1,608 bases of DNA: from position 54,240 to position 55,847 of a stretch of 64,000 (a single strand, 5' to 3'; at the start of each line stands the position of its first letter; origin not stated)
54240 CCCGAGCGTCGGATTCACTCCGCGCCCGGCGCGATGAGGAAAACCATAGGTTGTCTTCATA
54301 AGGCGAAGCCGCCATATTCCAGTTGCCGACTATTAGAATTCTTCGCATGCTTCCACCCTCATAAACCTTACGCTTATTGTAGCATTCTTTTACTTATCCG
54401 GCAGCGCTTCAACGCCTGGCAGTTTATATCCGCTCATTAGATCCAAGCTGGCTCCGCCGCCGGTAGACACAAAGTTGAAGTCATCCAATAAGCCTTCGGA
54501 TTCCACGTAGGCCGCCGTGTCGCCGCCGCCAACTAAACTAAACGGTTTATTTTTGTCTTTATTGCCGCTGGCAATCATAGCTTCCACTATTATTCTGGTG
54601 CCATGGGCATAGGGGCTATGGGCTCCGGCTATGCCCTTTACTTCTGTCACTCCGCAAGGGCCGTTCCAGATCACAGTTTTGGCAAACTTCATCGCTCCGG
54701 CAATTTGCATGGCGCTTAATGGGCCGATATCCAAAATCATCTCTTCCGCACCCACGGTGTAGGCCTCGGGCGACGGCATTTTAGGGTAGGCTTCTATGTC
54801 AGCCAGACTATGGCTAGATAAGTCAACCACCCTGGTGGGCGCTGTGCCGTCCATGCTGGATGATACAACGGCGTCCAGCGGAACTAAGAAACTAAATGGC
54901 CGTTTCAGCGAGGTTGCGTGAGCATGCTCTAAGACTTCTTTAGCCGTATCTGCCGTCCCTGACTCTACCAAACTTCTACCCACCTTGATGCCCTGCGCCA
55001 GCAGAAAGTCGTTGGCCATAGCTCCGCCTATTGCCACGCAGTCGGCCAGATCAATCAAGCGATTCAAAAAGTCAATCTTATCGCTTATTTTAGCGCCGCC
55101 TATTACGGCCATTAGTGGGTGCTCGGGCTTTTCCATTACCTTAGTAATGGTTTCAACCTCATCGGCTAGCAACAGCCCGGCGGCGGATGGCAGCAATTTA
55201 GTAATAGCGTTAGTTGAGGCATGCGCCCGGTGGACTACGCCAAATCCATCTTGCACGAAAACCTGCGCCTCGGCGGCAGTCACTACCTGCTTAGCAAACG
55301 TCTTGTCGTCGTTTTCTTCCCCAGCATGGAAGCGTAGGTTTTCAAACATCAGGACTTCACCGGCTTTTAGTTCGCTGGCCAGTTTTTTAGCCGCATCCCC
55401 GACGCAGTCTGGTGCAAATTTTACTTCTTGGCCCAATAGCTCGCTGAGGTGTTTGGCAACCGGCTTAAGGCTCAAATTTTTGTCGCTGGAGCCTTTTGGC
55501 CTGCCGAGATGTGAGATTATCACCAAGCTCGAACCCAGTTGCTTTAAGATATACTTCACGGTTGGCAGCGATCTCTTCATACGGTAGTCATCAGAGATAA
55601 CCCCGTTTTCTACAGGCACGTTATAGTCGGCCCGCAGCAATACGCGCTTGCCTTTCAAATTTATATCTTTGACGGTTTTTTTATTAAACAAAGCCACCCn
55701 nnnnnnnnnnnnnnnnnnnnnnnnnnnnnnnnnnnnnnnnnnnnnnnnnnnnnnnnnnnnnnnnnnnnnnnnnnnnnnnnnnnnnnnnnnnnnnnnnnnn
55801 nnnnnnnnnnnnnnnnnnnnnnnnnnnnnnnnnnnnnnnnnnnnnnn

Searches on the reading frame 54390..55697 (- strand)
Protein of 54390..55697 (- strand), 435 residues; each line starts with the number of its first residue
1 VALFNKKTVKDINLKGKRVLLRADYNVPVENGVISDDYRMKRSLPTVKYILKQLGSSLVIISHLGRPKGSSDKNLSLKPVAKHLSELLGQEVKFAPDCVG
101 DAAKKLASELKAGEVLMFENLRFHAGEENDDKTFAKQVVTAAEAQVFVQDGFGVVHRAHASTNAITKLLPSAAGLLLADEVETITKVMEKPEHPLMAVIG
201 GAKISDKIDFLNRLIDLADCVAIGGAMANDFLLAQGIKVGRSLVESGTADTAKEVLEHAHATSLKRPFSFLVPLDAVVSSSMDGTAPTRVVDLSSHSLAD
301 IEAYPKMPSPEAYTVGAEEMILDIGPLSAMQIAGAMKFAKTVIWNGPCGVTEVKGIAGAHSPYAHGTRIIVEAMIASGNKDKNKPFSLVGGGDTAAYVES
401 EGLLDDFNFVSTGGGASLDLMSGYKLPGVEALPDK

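Call 9: search_protein_families(library=pfam, proteins=[window:54390-55697:-], max_evalue=0.01)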
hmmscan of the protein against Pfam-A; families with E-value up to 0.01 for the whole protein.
window:54390-55697:- (435 aa): 1 family
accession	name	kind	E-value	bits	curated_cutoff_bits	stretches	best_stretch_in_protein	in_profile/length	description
PF00162.24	PGK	-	8.2e-123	410.6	27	1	9-423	1-378/379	Phosphoglycerate kinase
